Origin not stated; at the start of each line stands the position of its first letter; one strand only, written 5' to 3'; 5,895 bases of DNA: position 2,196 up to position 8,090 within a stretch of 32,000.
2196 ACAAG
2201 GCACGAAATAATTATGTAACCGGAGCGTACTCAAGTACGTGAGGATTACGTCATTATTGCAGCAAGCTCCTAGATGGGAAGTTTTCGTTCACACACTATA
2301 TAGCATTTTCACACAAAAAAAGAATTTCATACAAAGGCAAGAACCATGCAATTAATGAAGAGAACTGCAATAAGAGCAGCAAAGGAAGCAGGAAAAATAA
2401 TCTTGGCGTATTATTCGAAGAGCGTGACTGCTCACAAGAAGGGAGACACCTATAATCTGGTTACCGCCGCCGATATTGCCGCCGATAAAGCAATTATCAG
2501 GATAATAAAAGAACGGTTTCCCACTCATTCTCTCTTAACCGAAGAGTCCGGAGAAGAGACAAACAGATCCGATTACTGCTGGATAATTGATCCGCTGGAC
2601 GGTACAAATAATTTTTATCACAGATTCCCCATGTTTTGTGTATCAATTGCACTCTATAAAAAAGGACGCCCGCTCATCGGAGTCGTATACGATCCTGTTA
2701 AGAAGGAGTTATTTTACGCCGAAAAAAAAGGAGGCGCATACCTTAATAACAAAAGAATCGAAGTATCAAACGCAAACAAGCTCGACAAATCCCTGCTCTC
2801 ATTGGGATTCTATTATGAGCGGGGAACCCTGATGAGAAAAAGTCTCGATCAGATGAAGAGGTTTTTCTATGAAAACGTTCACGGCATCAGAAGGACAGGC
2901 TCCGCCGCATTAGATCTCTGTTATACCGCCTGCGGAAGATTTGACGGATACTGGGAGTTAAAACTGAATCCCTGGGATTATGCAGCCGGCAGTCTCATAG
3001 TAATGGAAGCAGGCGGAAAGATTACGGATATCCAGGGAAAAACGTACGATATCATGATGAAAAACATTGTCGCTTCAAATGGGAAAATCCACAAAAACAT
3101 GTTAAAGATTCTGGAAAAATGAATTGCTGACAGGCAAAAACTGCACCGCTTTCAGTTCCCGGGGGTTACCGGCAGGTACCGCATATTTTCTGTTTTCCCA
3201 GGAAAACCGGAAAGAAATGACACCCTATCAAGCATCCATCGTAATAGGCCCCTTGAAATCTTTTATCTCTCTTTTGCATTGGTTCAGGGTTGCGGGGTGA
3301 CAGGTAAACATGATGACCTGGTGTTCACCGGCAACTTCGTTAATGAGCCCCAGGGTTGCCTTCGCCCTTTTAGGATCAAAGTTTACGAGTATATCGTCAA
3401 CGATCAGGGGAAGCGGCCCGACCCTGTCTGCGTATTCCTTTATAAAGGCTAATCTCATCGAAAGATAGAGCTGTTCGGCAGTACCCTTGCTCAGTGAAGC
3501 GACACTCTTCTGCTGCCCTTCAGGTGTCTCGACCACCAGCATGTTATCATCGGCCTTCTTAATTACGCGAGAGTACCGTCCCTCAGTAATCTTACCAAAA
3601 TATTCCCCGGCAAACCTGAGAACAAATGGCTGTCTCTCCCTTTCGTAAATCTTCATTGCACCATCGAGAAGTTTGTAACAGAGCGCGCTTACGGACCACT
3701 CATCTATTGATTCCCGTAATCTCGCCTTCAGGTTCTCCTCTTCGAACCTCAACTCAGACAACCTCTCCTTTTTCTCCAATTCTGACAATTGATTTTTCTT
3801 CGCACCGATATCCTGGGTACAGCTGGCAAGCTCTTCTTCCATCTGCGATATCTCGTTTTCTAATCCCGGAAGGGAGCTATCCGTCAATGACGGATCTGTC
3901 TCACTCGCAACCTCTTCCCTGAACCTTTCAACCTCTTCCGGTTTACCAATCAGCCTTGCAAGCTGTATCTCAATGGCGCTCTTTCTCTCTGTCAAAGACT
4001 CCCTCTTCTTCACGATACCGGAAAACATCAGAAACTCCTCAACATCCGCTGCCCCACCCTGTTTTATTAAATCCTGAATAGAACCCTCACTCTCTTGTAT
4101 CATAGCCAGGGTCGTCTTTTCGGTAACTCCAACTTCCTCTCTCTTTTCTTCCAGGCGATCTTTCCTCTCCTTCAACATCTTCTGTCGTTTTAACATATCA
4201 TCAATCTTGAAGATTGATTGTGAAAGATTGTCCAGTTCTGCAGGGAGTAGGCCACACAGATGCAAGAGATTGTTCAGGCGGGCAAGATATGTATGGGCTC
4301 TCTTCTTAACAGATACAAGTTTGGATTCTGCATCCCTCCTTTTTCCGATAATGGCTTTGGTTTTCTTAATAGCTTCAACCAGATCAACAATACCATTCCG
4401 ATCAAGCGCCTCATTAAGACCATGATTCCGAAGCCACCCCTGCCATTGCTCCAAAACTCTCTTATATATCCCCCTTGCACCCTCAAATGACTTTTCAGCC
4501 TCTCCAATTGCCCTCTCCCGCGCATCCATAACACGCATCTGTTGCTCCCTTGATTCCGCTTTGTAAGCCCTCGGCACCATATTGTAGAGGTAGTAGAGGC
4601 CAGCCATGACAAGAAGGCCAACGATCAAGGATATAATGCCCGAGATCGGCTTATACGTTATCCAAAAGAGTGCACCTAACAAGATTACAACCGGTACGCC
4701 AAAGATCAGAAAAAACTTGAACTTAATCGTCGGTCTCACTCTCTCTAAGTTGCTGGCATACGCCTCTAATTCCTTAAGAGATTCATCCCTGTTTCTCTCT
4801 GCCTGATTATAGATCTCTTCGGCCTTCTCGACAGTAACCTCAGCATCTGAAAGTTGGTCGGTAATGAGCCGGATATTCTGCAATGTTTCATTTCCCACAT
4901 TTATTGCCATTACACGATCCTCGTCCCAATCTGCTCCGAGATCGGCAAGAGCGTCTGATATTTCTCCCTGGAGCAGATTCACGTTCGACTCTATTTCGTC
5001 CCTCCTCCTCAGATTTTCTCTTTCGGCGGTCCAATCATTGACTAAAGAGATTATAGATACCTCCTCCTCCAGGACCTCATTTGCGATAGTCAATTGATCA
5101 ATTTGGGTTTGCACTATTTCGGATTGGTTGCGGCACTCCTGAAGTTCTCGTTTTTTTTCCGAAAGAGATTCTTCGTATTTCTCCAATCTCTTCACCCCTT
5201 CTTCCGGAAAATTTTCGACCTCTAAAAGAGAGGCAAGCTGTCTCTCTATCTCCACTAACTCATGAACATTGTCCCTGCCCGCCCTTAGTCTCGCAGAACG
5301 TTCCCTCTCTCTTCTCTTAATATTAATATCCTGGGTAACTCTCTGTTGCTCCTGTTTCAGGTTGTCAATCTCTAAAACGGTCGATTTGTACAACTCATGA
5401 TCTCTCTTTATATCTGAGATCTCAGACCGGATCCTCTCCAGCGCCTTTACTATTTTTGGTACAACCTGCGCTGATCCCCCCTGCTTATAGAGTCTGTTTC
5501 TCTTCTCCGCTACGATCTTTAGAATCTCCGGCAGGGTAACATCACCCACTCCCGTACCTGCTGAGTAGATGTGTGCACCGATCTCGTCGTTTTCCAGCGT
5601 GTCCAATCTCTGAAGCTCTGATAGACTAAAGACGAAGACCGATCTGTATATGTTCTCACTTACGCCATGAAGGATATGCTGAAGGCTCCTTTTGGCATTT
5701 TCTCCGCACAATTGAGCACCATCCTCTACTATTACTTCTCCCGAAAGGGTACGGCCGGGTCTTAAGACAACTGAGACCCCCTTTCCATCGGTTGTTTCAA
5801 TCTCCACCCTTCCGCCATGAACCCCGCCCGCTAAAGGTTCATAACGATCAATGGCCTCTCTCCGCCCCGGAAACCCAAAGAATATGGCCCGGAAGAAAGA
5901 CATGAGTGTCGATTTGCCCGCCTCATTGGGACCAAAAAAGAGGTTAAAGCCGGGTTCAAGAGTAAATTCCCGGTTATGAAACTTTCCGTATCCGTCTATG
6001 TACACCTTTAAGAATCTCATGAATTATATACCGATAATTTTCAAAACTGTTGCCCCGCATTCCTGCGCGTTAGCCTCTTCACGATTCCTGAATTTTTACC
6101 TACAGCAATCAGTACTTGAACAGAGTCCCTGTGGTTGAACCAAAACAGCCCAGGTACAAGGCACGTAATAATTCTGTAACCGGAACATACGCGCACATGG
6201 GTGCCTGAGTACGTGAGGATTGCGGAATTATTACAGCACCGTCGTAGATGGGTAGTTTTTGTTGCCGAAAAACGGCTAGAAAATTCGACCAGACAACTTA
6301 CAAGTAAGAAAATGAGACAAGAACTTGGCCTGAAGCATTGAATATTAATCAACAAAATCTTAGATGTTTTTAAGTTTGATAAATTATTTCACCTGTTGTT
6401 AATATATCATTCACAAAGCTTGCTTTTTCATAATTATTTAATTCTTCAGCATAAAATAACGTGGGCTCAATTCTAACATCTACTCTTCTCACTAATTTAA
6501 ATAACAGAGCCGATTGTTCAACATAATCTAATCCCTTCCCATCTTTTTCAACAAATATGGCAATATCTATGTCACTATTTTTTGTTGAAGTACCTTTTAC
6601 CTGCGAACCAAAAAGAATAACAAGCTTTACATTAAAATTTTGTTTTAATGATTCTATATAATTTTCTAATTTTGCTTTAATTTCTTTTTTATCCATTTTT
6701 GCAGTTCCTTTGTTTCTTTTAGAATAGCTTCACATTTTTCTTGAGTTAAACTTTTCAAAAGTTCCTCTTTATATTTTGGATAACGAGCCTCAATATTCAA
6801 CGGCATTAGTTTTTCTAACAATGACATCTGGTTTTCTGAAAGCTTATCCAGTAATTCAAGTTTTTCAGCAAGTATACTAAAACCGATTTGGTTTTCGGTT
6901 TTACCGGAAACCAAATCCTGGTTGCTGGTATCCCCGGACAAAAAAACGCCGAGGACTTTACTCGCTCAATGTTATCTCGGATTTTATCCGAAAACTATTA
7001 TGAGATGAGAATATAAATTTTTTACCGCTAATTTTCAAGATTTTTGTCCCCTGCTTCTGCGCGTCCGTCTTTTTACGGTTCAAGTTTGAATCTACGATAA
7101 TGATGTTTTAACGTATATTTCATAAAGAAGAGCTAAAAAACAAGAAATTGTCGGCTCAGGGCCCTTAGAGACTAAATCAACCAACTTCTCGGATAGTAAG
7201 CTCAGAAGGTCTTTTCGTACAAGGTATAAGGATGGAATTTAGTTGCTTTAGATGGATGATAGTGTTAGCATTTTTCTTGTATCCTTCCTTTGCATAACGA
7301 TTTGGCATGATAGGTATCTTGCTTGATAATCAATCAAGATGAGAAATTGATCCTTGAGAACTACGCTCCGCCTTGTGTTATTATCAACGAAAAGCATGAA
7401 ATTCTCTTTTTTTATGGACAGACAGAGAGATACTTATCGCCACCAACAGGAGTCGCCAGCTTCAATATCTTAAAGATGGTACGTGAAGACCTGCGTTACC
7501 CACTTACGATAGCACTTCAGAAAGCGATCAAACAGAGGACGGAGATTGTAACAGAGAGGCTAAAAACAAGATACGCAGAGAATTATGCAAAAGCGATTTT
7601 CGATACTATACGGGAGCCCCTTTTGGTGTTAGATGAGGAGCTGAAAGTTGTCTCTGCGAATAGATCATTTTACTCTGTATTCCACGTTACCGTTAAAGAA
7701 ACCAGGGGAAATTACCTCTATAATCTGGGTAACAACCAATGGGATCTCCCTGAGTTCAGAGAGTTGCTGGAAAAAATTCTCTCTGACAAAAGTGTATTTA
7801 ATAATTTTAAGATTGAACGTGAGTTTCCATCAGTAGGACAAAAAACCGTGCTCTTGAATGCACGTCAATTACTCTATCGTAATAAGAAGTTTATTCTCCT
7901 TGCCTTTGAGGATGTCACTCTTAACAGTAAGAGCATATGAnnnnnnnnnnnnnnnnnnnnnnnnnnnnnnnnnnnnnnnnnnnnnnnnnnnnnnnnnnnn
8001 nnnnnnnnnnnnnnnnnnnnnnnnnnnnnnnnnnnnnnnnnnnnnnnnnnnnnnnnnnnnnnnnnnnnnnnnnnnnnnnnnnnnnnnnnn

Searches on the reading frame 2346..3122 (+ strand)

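Call 22: search_protein_families(library=pfam, proteins=[window:2346-3122:+], max_evalue=0.001)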
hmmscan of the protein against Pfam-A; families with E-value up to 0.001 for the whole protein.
window:2346-3122:+ (258 aa): 1 family
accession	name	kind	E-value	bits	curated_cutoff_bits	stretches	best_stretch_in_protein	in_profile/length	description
PF00459.30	Inositol_P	-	9.1e-76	255.3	27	1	4-256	5-266/271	Inositol monophosphatase family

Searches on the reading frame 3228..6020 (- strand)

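Call 22: search_protein_families(library=pfam, proteins=[window:3228-6020:-], max_evalue=0.001)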
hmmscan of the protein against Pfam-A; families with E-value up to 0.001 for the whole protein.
window:3228-6020:- (930 aa): 3 families
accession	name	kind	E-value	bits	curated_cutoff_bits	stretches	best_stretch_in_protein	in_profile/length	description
PF13514.12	AAA_27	-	8.5e-20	71.7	22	1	1-203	1-198/206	AAA domain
PF13476.12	AAA_23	-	7.7e-11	43.4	27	1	5-331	1-177/201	AAA domain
PF02463.25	SMC_N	-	1.8e-07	31.3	40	1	550-919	135-209/220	RecF/RecN/SMC N terminal domain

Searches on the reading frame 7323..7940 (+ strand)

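Call 22: search_protein_families(library=pfam, proteins=[window:7323-7940:+], max_evalue=0.001)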
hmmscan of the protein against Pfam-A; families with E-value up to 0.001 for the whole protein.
window:7323-7940:+ (205 aa): 4 families
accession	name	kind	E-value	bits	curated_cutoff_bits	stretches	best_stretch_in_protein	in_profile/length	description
PF00989.32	PAS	-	8.8e-10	39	22.6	1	90-197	4-112/113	PAS fold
PF08448.16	PAS_4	-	1.4e-05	25.7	23.1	1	93-199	1-106/110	PAS fold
PF13188.13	PAS_8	-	2.7e-05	24.3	21.8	1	90-148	4-53/65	PAS domain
PF13426.13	PAS_9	-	4.1e-05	24.2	27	1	99-199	3-102/103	PAS domain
